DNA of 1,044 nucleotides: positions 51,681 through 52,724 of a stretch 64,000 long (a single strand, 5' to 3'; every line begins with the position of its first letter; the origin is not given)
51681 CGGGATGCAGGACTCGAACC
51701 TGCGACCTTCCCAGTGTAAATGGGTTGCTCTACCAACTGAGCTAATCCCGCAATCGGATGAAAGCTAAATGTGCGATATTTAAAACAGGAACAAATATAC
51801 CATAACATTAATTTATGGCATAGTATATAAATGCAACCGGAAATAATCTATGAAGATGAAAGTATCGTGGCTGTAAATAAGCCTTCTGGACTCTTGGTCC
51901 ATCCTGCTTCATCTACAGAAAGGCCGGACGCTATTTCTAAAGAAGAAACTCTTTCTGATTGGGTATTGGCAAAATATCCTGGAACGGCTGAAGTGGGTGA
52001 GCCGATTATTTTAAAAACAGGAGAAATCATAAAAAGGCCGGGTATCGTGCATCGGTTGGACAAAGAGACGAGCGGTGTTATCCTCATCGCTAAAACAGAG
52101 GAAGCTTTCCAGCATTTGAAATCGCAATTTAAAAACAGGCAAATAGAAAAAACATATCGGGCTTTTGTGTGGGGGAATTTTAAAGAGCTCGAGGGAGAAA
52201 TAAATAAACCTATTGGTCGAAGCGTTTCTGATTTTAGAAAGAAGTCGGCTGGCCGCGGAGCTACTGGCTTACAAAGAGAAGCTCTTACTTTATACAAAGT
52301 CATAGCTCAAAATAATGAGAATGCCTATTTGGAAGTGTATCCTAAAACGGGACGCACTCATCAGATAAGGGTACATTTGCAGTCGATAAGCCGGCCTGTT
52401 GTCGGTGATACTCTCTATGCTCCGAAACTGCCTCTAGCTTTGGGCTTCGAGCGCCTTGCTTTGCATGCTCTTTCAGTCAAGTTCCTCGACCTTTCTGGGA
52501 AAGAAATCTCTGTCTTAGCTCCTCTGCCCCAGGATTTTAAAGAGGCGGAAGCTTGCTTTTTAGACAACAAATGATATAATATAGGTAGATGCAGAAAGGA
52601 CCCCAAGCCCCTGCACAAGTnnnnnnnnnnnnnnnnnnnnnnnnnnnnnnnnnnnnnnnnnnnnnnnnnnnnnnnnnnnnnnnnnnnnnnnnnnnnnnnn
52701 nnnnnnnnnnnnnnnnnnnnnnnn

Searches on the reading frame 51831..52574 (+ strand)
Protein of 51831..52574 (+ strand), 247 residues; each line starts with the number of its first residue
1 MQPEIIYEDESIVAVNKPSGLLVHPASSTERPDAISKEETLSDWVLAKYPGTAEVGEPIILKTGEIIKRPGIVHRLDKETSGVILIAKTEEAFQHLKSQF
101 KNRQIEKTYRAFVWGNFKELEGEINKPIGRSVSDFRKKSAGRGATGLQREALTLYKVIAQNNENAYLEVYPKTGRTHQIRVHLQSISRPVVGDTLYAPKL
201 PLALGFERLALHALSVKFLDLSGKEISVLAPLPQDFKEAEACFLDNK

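Call 57: search_protein_families(library=pfam, proteins=[window:51831-52574:+], max_evalue=0.001)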
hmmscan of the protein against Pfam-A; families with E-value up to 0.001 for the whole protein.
window:51831-52574:+ (247 aa): 1 family
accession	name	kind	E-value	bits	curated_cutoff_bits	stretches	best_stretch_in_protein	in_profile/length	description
PF00849.27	PseudoU_synth_2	-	6.4e-33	114.6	26.8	1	12-185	2-152/152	RNA pseudouridylate synthase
